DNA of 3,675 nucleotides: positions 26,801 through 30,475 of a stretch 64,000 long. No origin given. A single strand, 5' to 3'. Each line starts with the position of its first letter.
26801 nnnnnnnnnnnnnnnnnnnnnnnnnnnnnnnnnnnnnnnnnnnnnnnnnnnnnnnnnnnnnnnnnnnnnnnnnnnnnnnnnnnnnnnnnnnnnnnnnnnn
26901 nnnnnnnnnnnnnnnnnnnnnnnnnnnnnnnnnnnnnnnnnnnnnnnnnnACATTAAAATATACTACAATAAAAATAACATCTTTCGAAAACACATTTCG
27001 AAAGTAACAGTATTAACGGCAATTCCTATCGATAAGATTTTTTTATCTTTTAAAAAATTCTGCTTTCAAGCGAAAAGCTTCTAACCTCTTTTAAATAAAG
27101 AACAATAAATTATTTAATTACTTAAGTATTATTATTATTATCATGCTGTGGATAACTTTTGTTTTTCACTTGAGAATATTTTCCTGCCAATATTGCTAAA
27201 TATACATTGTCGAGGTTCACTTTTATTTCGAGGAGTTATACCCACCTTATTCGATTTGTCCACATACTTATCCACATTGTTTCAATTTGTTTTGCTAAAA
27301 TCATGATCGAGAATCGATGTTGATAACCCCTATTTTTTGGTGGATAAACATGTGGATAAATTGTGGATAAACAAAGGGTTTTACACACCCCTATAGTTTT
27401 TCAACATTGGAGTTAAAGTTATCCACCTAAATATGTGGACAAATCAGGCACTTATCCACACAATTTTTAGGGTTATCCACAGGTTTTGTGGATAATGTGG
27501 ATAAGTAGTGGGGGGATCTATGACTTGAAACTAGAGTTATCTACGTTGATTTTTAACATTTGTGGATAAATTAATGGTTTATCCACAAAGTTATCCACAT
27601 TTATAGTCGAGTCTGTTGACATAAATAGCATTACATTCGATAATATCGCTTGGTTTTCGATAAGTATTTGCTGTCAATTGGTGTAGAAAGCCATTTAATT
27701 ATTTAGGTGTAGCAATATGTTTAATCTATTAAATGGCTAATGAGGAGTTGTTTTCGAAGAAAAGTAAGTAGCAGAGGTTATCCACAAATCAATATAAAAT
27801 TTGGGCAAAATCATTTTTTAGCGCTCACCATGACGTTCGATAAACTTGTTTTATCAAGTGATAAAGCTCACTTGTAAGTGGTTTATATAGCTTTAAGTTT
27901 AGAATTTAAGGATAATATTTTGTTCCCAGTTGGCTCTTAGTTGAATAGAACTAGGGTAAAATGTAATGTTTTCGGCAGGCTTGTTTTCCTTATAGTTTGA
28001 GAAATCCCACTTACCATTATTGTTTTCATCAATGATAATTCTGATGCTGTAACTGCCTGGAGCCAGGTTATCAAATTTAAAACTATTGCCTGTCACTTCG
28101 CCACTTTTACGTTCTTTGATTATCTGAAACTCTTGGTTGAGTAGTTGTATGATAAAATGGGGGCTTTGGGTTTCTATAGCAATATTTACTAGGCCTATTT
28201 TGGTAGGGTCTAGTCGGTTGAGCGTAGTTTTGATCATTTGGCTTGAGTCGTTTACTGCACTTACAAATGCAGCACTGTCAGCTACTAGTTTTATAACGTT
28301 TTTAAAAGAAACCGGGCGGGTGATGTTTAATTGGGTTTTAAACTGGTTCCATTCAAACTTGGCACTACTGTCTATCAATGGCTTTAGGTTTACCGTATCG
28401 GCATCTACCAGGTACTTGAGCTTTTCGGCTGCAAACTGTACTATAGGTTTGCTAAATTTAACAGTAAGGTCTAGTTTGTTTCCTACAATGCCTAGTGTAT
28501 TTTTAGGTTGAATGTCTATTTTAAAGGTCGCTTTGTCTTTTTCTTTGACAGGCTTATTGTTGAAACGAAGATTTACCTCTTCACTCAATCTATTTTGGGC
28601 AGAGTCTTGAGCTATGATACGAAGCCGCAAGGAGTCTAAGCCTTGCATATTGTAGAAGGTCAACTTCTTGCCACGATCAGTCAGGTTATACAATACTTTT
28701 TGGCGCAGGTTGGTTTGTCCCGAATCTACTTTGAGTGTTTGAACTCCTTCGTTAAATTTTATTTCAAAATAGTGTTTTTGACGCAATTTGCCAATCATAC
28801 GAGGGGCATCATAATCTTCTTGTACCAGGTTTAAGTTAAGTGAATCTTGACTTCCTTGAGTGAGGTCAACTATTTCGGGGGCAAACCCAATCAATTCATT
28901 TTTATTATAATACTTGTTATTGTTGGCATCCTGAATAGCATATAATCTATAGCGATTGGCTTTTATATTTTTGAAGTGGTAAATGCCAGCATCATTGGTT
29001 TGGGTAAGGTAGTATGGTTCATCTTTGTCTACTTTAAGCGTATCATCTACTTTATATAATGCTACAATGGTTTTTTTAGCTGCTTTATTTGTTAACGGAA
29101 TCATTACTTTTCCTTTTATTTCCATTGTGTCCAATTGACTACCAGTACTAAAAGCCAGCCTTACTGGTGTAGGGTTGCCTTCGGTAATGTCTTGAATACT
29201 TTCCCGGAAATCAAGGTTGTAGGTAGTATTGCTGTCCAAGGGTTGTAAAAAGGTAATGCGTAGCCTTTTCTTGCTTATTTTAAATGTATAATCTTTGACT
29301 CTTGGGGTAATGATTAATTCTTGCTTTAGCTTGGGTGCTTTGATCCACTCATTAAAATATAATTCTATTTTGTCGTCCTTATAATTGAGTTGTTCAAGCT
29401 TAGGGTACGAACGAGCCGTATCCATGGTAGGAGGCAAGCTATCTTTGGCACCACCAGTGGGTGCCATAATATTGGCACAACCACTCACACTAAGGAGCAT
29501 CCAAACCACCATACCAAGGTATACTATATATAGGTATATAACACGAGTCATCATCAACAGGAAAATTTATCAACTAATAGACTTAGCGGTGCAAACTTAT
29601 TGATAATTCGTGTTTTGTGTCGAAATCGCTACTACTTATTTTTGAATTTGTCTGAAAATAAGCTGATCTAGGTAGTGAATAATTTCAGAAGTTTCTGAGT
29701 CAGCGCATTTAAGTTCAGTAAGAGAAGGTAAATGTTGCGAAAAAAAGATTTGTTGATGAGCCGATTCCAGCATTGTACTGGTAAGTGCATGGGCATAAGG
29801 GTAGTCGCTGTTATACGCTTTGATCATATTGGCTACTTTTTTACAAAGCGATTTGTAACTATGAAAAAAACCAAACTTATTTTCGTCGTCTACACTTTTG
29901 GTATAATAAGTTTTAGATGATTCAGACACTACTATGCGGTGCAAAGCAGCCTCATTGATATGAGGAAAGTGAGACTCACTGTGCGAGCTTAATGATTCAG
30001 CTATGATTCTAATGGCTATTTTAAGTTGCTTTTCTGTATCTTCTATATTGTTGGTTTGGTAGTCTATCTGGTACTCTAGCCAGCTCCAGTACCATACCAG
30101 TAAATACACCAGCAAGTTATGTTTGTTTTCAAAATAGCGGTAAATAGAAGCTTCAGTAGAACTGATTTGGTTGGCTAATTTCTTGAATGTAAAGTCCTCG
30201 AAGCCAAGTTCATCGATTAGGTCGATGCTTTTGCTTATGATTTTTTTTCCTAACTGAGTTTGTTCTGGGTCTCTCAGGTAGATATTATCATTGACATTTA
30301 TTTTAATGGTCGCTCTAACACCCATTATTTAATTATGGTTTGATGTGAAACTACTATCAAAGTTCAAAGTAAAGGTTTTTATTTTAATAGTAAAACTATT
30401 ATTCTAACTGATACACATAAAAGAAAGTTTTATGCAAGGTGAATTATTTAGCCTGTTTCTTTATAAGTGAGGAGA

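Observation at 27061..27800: Dense DnaA-box cluster plus AT-rich tract: candidate oriC, not adjacent to dnaA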

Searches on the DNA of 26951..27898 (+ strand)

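Call 66: search_dna_similar(query=window:26951-27898:+, collection=plasmids, mode=distant, max_rows=10)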
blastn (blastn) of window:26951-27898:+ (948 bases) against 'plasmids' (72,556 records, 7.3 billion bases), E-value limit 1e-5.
No match.

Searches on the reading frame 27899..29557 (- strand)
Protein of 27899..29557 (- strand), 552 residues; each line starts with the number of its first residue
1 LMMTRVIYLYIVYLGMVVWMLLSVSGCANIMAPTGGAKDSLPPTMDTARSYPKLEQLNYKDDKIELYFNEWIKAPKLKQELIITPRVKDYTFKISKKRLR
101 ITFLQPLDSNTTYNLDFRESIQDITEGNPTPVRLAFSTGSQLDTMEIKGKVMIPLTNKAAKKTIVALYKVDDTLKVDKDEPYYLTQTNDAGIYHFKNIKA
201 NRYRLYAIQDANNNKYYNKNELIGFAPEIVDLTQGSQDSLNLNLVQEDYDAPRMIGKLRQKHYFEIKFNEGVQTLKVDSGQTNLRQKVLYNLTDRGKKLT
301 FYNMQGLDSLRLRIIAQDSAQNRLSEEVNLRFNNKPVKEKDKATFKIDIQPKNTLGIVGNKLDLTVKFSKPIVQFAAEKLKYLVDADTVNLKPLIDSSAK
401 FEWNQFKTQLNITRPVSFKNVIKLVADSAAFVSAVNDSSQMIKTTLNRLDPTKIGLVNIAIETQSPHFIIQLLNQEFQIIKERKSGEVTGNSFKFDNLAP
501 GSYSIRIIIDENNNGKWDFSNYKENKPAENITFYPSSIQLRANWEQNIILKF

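Call 9: search_protein_families(library=pfam, proteins=[window:27899-29557:-])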
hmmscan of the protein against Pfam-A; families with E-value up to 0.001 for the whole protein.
window:27899-29557:- (552 aa): 3 families
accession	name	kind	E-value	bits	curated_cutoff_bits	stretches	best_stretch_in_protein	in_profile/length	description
PF13205.12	Big_5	-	7.8e-12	46.3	23.6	1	49-138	9-105/105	Bacterial Ig-like domain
PF09912.14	DUF2141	-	3.5e-10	40.3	24.4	1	487-522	40-75/112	Uncharacterized protein conserved in bacteria (DUF2141)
PF17210.9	SdrD_B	-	0.00028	21.5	29.7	0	173-210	30-67/112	SdrD B-like domain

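Call 10: search_protein_families(library=ncbifam, proteins=[window:27899-29557:-])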
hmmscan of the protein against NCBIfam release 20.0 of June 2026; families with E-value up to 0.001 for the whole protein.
window:27899-29557:- (552 aa): 0 families

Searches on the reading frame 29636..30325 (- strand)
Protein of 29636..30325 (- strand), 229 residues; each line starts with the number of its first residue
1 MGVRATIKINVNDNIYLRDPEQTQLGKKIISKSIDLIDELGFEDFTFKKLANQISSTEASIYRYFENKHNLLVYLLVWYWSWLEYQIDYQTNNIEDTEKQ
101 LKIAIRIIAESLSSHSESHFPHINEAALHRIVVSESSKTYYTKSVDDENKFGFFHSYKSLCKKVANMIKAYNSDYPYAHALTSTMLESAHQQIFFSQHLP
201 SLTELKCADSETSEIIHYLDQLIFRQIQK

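Call 9: search_protein_families(library=pfam, proteins=[window:29636-30325:-])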
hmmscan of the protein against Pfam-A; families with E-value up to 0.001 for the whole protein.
window:29636-30325:- (229 aa): 1 family
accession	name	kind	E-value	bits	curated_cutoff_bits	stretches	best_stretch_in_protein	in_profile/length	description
PF00440.29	TetR_N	-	8.7e-07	29.1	24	1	29-73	1-45/47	Bacterial regulatory proteins, tetR family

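Call 10: search_protein_families(library=ncbifam, proteins=[window:29636-30325:-])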
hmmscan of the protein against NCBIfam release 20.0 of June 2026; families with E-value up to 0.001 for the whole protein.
window:29636-30325:- (229 aa): 5 families
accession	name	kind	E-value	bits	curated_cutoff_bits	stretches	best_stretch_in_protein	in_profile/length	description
NF053878.1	FATransRegFadRBac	equivalog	2.7e-07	30.5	200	1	27-115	6-94/190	fatty acid metabolism transcriptional regulator FadR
NF037937.1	septum_RefZ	equivalog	5.9e-06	26.3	180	1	27-144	2-121/195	forespore capture DNA-binding protein RefZ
NF010319.1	PRK13756.1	equivalog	2.8e-05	24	265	1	28-73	6-51/199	tetracycline resistance transcriptional repressor TetR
NF033703.1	transcr_KstR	equivalog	0.00063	19.4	280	1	24-133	7-111/185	cholesterol catabolism transcriptional regulator KstR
NF050111.1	TransRegSACE7040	equivalog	0.00064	19.7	250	1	28-102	5-79/186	SACE_7040 family transcriptional regulator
